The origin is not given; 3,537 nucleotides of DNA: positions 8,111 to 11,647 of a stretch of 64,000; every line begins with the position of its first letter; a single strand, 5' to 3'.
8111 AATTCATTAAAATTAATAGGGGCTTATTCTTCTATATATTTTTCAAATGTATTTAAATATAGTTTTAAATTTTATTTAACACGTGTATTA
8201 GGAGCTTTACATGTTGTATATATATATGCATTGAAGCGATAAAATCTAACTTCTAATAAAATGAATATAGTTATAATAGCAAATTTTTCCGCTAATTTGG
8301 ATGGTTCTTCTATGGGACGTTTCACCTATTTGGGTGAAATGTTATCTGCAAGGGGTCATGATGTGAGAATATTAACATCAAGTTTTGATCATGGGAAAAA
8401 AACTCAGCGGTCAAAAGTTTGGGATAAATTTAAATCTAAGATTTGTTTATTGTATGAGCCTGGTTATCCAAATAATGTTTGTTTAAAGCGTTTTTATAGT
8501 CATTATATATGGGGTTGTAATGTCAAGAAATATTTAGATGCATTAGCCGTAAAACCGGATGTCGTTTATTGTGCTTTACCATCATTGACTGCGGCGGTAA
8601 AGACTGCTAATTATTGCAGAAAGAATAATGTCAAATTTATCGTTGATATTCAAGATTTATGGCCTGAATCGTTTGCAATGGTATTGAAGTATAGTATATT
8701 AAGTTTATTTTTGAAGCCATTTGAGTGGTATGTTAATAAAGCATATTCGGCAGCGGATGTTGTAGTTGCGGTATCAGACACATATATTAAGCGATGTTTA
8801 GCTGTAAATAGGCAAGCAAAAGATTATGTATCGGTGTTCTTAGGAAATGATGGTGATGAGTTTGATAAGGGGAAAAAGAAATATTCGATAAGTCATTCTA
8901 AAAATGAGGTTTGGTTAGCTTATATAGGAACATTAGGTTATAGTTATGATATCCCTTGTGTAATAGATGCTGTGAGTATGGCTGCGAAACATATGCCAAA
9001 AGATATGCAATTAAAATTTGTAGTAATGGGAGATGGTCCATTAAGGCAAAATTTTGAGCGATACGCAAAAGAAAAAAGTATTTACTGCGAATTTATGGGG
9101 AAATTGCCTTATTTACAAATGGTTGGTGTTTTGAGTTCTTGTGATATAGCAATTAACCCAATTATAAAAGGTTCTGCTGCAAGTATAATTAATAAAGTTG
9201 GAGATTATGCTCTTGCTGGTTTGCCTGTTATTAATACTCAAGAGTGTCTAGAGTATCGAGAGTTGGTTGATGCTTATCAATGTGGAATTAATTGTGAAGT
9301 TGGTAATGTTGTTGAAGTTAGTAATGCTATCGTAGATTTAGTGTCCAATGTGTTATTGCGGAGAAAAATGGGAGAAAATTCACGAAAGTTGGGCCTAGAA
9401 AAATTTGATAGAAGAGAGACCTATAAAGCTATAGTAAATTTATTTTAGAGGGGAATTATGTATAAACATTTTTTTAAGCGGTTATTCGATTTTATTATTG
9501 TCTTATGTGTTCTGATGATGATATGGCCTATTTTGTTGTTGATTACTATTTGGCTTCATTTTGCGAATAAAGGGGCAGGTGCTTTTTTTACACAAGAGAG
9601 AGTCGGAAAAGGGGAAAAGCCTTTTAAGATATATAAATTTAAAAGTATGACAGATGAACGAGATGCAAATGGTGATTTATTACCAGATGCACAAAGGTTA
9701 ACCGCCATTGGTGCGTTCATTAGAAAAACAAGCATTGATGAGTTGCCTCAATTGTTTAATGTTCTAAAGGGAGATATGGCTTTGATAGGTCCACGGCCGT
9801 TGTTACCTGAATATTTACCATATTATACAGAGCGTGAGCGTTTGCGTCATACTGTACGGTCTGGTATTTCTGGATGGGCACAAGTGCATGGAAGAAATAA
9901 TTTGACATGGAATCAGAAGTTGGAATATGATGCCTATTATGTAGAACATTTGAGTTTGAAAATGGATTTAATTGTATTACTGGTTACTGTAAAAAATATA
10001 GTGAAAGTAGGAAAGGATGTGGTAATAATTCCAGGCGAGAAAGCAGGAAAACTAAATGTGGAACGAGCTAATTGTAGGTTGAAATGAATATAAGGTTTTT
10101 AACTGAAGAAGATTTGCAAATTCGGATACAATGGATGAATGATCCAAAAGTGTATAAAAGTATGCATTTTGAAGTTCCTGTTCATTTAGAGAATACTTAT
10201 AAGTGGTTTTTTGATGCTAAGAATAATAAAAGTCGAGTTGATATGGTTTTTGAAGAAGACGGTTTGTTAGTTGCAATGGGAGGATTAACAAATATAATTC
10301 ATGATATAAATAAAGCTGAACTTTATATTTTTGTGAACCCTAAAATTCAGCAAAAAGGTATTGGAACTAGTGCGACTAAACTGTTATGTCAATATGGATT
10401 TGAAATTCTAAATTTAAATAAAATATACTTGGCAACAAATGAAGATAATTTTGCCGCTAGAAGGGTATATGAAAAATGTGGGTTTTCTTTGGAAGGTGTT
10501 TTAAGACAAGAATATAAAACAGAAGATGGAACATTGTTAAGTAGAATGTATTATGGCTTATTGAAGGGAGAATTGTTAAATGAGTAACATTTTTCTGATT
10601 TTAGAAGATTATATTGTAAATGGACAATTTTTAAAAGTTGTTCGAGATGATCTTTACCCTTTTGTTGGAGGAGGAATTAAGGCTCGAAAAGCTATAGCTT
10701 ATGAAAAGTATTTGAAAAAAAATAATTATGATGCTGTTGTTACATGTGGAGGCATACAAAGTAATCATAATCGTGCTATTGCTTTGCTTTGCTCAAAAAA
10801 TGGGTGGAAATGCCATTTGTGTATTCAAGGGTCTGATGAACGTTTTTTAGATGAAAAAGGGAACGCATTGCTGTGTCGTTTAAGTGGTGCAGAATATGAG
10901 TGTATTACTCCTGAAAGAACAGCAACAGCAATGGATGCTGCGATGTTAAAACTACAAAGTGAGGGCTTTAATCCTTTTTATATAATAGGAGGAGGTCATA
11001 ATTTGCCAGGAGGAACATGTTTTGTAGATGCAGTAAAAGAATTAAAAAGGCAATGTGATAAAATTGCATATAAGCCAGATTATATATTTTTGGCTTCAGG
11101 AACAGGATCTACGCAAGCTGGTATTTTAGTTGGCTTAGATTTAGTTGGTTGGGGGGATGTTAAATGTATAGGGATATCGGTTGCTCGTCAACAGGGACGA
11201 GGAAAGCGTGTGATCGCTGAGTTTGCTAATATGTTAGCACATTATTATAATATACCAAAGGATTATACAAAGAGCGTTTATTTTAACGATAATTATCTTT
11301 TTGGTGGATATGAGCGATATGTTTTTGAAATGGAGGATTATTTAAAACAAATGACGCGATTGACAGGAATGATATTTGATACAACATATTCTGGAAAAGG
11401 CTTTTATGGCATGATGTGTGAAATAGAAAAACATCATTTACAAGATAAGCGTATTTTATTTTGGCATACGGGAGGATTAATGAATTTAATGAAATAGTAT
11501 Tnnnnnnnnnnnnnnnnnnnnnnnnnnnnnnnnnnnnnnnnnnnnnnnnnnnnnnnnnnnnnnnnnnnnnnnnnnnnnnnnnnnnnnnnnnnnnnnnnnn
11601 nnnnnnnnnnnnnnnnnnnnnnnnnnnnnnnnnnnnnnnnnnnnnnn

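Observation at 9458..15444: Putative amide-tailoring cassette (GNAT + PLP lyase + AsnB-like + ATP-grasp) between the PglC-type transferase and the PglE-type aminotransferase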

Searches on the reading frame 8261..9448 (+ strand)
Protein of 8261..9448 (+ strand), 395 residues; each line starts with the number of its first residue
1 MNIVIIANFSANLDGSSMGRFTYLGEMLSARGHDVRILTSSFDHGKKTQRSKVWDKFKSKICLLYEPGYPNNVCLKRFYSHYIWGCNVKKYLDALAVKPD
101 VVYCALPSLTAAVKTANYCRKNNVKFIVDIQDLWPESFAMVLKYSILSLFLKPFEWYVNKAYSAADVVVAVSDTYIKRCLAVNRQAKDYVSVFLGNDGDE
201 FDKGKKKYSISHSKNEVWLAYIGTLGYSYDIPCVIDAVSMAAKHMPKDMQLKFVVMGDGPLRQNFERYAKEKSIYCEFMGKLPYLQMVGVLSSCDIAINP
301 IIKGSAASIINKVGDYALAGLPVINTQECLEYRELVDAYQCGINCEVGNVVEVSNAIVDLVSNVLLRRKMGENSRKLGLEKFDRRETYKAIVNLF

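Call 18: search_protein_families(library=pfam, proteins=[window:8261-9448:+], max_evalue=0.001)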
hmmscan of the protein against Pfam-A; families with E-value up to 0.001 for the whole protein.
window:8261-9448:+ (395 aa): 4 families
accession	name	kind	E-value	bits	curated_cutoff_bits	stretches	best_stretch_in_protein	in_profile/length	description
PF13692.12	Glyco_trans_1_4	-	1.7e-13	51.5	27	1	219-363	4-142/142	Glycosyl transferases group 1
PF00534.26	Glycos_transf_1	-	9.8e-12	45.2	26.4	1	210-376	9-171/172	Glycosyl transferases group 1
PF13439.12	Glyco_transf_4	-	4.5e-10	40.2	28.5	1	23-175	10-144/170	Glycosyltransferase Family 4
PF13579.12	Glyco_trans_4_4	-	2.3e-06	28.5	29.7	1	22-184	8-147/158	Glycosyl transferase 4-like domain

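Call 51: search_protein_families(library=ncbifam, proteins=[window:8261-9448:+], max_evalue=0.00001)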
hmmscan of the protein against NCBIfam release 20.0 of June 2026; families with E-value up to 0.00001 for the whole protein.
window:8261-9448:+ (395 aa): 4 families
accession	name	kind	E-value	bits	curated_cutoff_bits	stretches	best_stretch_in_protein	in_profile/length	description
NF007640.0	PRK10307.1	subfamily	1.6e-18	66.8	276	1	5-390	6-399/411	WcaI family glycosyltransferase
TIGR03088.1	stp2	hypoth_equivalog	6.2e-10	38.7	409.05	1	185-393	158-368/374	TIGR03088 family PEP-CTERM/XrtA system glycosyltransferase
TIGR03999.1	thiol_BshA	equivalog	8.1e-09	34.9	273.7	1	162-387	142-362/375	N-acetyl-alpha-D-glucosaminyl L-malate synthase BshA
NF050056.1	ProtGlycPglH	equivalog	2.3e-07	30.2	600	1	210-377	173-333/354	GalNAc-alpha-(1->4)-GalNAc-alpha-(1->3)-diNAcBac-PP-undecaprenol alpha-1,4-N-acetyl-D-galactosaminyltransferase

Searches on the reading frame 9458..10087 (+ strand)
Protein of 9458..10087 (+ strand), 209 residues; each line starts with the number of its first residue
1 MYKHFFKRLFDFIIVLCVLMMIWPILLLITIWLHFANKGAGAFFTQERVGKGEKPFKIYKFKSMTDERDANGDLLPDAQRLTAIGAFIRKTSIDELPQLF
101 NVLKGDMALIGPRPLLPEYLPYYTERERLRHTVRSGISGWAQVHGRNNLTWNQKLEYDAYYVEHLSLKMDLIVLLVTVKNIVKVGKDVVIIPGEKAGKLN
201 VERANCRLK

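Call 4: search_protein_families(library=pfam, proteins=[window:9458-10087:+], max_evalue=0.01)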
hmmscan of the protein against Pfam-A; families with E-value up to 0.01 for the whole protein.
window:9458-10087:+ (209 aa): 1 family
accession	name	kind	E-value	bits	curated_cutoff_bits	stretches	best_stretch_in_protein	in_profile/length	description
PF02397.22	Bac_transf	-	5.5e-60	202.4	27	1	7-182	1-178/179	Bacterial sugar transferase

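Call 5: search_protein_families(library=ncbifam, proteins=[window:9458-10087:+], max_evalue=0.01)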
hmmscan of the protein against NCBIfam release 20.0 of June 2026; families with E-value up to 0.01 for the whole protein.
window:9458-10087:+ (209 aa): 10 families
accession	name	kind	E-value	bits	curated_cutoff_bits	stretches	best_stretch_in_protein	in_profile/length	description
TIGR03025.1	EPS_sugtrans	subfamily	2.2e-69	234.8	295.55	1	3-183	254-440/445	exopolysaccharide biosynthesis polyprenyl glycosylphosphotransferase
TIGR03023.1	WcaJ_sugtrans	equivalog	1.5e-59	202.5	410.75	1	3-182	259-447/453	undecaprenyl-phosphate glucose phosphotransferase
TIGR03022.1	WbaP_sugtrans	subfamily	1.1e-54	186.5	403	2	80-183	348-451/456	undecaprenyl-phosphate galactose phosphotransferase WbaP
TIGR03013.1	EpsB_2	subfamily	2e-52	178.7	393.35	1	3-182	251-437/443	TIGR03013 family XrtA/PEP-CTERM system glycosyltransferase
NF052601.1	undeca_RfbP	equivalog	7.7e-46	156.3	330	2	78-182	132-236/244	undecaprenyl-phosphate galactose phosphotransferase family protein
NF041877.1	EPS_EpsZ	equivalog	1.4e-39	136.1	800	1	6-182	265-453/459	exopolysaccharide biosynthesis polyisoprenyl-phosphate hexose-1-phosphate transferase EpsZ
NF011751.0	PRK15204.1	equivalog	7.6e-37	127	907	1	4-183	277-471/476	undecaprenyl-phosphate galactose phosphotransferase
NF007518.0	PRK10124.1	equivalog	3.5e-35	121.6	684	1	4-179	271-456/464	undecaprenyl-phosphate glucose phosphotransferase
NF050817.1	PolSacchBiosHfsE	equivalog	6.6e-31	107.5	750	1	4-180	269-458/467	polysaccharide biosynthesis protein HfsE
NF045514.1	glycotran_HepC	equivalog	2.1e-24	86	140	1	4-115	114-212/220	heterocyst development glycosyltransferase HepC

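Call 63: search_solved_structures(query=window:9458-10087:+, max_evalue=0.00001)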
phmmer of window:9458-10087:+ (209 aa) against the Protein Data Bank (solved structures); distinct sequences matched with E-value up to 0.00001: 7.
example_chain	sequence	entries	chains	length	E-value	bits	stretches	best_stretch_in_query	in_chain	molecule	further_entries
8e37_B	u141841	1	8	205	7.1e-62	211.9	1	1-183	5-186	N,N'-diacetylbacilliosaminyl-1-phosphate transferase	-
8g1n_A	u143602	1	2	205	7.2e-62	211.8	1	1-183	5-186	N,N'-diacetylbacilliosaminyl-1-phosphate transferase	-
9s7s_A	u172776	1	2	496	1.4e-33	119.5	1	6-183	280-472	UDP-Gal::undecaprenolphosphate Gal-1-P transferase WbaP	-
30wc_A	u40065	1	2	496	1.4e-33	119.5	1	6-183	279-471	Undecaprenyl-phosphate galactose phosphotransferase WbaP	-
9s8l_A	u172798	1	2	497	1.4e-33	119.5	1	6-183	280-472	UDP-Gal::undecaprenolphosphate Gal-1-P transferase WbaP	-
30us_A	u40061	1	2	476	1.4e-33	119.4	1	6-183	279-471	UDP-Gal::undecaprenolphosphate Gal-1-P transferase WbaP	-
8t53_A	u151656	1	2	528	2.1e-33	118.8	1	4-182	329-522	Undecaprenyl-phosphate galactose phosphotransferase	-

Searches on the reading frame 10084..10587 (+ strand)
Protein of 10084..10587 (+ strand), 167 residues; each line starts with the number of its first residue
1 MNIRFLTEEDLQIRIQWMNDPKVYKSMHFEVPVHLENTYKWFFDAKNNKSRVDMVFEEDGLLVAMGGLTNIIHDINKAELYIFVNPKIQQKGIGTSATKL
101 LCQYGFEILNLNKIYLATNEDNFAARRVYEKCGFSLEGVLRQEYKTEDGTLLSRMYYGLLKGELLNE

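Call 4: search_protein_families(library=pfam, proteins=[window:10084-10587:+], max_evalue=0.01)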
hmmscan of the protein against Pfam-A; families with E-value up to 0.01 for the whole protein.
window:10084-10587:+ (167 aa): 7 families
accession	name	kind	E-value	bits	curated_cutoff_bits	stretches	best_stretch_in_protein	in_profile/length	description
PF13302.13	Acetyltransf_3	-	5.4e-20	72.9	25.4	1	3-134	4-137/138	Acetyltransferase (GNAT) domain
PF00583.31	Acetyltransf_1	-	2.2e-15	57.4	20.7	1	39-134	24-116/116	Acetyltransferase (GNAT) family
PF13420.13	Acetyltransf_4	-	8.4e-12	45.8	24.3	1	3-146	1-146/155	Acetyltransferase (GNAT) domain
PF13508.13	Acetyltransf_7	-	4.8e-08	33.7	27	1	55-135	7-83/84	Acetyltransferase (GNAT) domain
PF13673.13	Acetyltransf_10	-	1.2e-05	25.7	23.6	1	81-136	56-109/128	Acetyltransferase (GNAT) domain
PF13523.12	Acetyltransf_8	-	2.7e-05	24.2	27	0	86-138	89-141/145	Acetyltransferase (GNAT) domain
PF08445.16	FR47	-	0.0015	18.9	22.1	1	82-136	27-79/86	FR47-like protein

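Call 5: search_protein_families(library=ncbifam, proteins=[window:10084-10587:+], max_evalue=0.01)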
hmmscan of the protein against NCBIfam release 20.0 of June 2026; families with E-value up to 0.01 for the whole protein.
window:10084-10587:+ (167 aa): 21 families
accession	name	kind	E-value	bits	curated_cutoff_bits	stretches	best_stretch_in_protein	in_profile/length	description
TIGR03585.1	PseH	equivalog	3.7e-20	72.6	93.1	1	3-147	3-146/156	UDP-4-amino-4,6-dideoxy-N-acetyl-beta-L-altrosamine N-acetyltransferase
NF011709.0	PRK15130.1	equivalog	7.3e-20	71.6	218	1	3-145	9-151/186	spermidine N1-acetyltransferase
TIGR01575.1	rimI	equivalog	1.5e-08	34.9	86.4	1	55-147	36-125/132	ribosomal protein S18-alanine N-acetyltransferase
NF033693.0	AAC_6p_Ie_fam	exception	8.9e-06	25.9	340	1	3-139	10-158/179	AAC(6')-Ie family aminoglycoside N-acetyltransferase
TIGR04431.1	N6_acetyl_AAC6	equivalog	8.9e-06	25.4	260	1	84-141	104-161/184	AacA4 family aminoglycoside N(6')-acetyltransferase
NF040503.1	resist_ArsN1a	equivalog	1.3e-05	25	170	1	24-145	22-144/159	arsinothricin resistance N-acetyltransferase ArsN1 family A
NF012165.0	AAC_6p_set_A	equivalog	1.7e-05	24.6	280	1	84-140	97-153/177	aminoglycoside 6'-N-acetyltransferase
NF033151.0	AAC_6p_A10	exception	1.8e-05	24.8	400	1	84-136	102-154/178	AAC(6')-I family aminoglycoside 6'-N-acetyltransferase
NF000225.3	AAC_6p_Strep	exception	3.1e-05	23.9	250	1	61-146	51-136/156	aminoglycoside 6'-N-acetyltransferase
NF000016.1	AAC_6p_Im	exception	4.7e-05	23.6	350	1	6-139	12-157/178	aminoglycoside N-acetyltransferase AAC(6')-Im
NF007025.1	PRK09491.1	equivalog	5e-05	23.3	173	1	52-149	40-134/145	ribosomal protein S18-alanine N-acetyltransferase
NF007527.0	PRK10140.1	equivalog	6.5e-05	22.8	236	1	12-152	15-153/162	N-acetyltransferase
NF000507.1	AAC_6p_Ie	exception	0.00021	21.3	450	1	84-140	103-159/201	aminoglycoside N-acetyltransferase AAC(6')-Ie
NF000358.1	sat2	exception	0.00025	20.9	360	1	67-148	75-154/174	streptothricin N-acetyltransferase Sat2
NF033074.0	AAC_6p_Ib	exception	0.00043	19.9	400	0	88-140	108-160/184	AAC(6')-Ib family aminoglycoside 6'-N-acetyltransferase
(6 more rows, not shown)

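Call 62: search_solved_structures(query=window:10084-10587:+, max_evalue=0.00001)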
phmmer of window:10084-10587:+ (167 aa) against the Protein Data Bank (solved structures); distinct sequences matched with E-value up to 0.00001: 25.
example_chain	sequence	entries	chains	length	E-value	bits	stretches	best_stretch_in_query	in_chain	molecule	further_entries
3wr7_A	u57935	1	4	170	4.4e-18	68.9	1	3-144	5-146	Spermidine N1-acetyltransferase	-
6cy6_A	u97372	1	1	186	5.6e-18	68.5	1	3-144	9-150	Spermidine N(1)-acetyltransferase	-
4r9m_A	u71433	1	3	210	8.1e-18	68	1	3-144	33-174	Spermidine N(1)-acetyltransferase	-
5wif_A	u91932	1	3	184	2.8e-17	66.2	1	3-145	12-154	Spermidine N1-acetyltransferase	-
6d72_A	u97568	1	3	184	2.8e-17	66.2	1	3-145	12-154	Spermidine N1-acetyltransferase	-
3tth_A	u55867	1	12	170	2e-15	60.2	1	61-149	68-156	Spermidine N1-acetyltransferase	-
6vfm_A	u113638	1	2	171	2.2e-15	60.1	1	3-146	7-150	Spermidine N1-acetyltransferase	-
6vfn_A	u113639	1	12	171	3.1e-15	59.6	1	3-146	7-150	Spermidine N1-acetyltransferase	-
8fv0_C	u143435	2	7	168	1.7e-13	54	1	2-164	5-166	Diamine N-acetyltransferase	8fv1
5ix3_A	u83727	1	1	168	2.5e-13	53.4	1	2-164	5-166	Diamine N-acetyltransferase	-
4ygo_A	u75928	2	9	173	5.3e-11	45.8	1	4-147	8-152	Spermidine n1-acetyltransferase | Spermidine N(1)-acetyltransferase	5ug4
4jjx_A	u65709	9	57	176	5.7e-11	45.8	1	4-147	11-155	Spermidine n1-acetyltransferase | Spermidine N(1)-acetyltransferase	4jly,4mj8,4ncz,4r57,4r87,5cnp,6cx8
4mhd_A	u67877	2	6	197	7.9e-11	45.3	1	4-147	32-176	Spermidine n1-acetyltransferase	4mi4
7kwx_A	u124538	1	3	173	8.6e-11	45.2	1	4-145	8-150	Spermidine N(1)-acetyltransferase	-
6dau_A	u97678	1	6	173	9.6e-11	45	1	17-147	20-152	Spermidine N1-acetyltransferase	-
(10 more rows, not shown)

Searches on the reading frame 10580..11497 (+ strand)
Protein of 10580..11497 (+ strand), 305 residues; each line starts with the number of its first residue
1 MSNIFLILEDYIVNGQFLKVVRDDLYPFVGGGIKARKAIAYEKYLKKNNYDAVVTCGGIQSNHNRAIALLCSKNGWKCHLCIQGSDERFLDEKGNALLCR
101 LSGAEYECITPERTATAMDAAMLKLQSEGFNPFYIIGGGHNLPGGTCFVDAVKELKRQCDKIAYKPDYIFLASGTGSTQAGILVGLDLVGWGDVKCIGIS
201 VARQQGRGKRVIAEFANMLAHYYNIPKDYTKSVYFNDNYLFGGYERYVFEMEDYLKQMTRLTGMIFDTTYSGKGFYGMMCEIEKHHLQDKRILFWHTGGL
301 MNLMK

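Call 4: search_protein_families(library=pfam, proteins=[window:10580-11497:+], max_evalue=0.01)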
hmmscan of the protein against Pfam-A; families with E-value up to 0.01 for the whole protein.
window:10580-11497:+ (305 aa): 1 family
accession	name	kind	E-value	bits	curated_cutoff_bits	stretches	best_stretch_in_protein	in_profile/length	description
PF00291.31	PALP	-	2.8e-22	79.9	35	1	22-298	28-295/295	Pyridoxal-phosphate dependent enzyme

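Call 5: search_protein_families(library=ncbifam, proteins=[window:10580-11497:+], max_evalue=0.01)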
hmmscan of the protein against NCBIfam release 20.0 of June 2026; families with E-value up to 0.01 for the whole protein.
window:10580-11497:+ (305 aa): 9 families
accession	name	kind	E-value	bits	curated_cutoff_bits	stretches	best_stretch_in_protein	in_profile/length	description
NF052482.1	sulfolyase_CuyA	equivalog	6.3e-49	166.6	450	1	13-304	28-325/332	D-cysteate sulfo-lyase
TIGR01275.1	ACC_deam_rel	subfamily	8.1e-47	160.1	289.4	1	15-303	21-314/321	pyridoxal phosphate-dependent enzymes, D-cysteine desulfhydrase family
NF052537.1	CoM_syn_XcbE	exception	2.2e-39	135.5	450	1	15-301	30-318/322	coenzyme M biosynthesis enzyme XcbE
NF010646.0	PRK14045.1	equivalog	1e-33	117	550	1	18-302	38-317/329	1-aminocyclopropane-1-carboxylate deaminase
NF003032.0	PRK03910.1-5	equivalog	6.8e-33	114.2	469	1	8-303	28-323/330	D-cysteine desulfhydrase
NF003029.0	PRK03910.1-1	equivalog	8.8e-32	110.8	610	1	8-303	27-321/328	D-cysteine desulfhydrase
TIGR01274.1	ACC_deam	equivalog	1.3e-31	110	392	1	29-303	45-327/337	1-aminocyclopropane-1-carboxylate deaminase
NF003030.0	PRK03910.1-3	equivalog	3.2e-31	108.7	429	1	18-303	39-328/338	D-cysteine desulfhydrase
NF004996.0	PRK06381.1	equivalog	0.002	17.2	266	0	160-267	161-265/319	threonine synthase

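Call 26: search_solved_structures(query=window:10580-11497:+, max_evalue=0.001)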
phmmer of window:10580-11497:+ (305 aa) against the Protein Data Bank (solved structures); distinct sequences matched with E-value up to 0.001: 8.
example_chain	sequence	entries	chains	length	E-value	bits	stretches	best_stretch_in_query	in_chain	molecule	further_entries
4d8t_A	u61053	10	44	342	2.9e-30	108.8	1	8-301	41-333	D-cysteine desulfhydrase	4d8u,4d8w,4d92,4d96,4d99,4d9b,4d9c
4d97_A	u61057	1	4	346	3.1e-30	108.8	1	8-301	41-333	D-cysteine desulfhydrase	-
7ysk_A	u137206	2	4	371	3.8e-30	108.4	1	13-303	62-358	D-Cysteine desulfhydrase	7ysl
1j0a_A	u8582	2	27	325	2.2e-25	92.8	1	18-301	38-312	1-aminocyclopropane-1-carboxylate deaminase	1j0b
1rqx_A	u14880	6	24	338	1.3e-24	90.3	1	29-301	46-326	1-aminocyclopropane-1-carboxylate deaminase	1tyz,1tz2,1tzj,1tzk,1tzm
1f2d_A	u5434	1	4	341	4.1e-16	62.4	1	29-300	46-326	1-AMINOCYCLOPROPANE-1-CARBOXYLATE DEAMINASE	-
1j0e_A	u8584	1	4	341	1.4e-15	60.6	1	29-300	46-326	1-aminocyclopropane-1-carboxylate deaminase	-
1j0c_A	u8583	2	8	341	1.6e-15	60.4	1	31-300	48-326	1-aminocyclopropane-1-carboxylate deaminase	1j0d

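Call 70: search_solved_structures(query=window:10580-11497:+, max_evalue=1e-25, show_alignments=1)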
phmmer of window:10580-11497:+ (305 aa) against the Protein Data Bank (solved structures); distinct sequences matched with E-value up to 1e-25: 3.
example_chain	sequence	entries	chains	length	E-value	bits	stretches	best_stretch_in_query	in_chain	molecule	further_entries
4d8t_A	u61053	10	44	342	2.9e-30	108.8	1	8-301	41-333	D-cysteine desulfhydrase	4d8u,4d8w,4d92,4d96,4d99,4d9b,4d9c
4d97_A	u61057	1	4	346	3.1e-30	108.8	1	8-301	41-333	D-cysteine desulfhydrase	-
7ysk_A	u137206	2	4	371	3.8e-30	108.4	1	13-303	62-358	D-Cysteine desulfhydrase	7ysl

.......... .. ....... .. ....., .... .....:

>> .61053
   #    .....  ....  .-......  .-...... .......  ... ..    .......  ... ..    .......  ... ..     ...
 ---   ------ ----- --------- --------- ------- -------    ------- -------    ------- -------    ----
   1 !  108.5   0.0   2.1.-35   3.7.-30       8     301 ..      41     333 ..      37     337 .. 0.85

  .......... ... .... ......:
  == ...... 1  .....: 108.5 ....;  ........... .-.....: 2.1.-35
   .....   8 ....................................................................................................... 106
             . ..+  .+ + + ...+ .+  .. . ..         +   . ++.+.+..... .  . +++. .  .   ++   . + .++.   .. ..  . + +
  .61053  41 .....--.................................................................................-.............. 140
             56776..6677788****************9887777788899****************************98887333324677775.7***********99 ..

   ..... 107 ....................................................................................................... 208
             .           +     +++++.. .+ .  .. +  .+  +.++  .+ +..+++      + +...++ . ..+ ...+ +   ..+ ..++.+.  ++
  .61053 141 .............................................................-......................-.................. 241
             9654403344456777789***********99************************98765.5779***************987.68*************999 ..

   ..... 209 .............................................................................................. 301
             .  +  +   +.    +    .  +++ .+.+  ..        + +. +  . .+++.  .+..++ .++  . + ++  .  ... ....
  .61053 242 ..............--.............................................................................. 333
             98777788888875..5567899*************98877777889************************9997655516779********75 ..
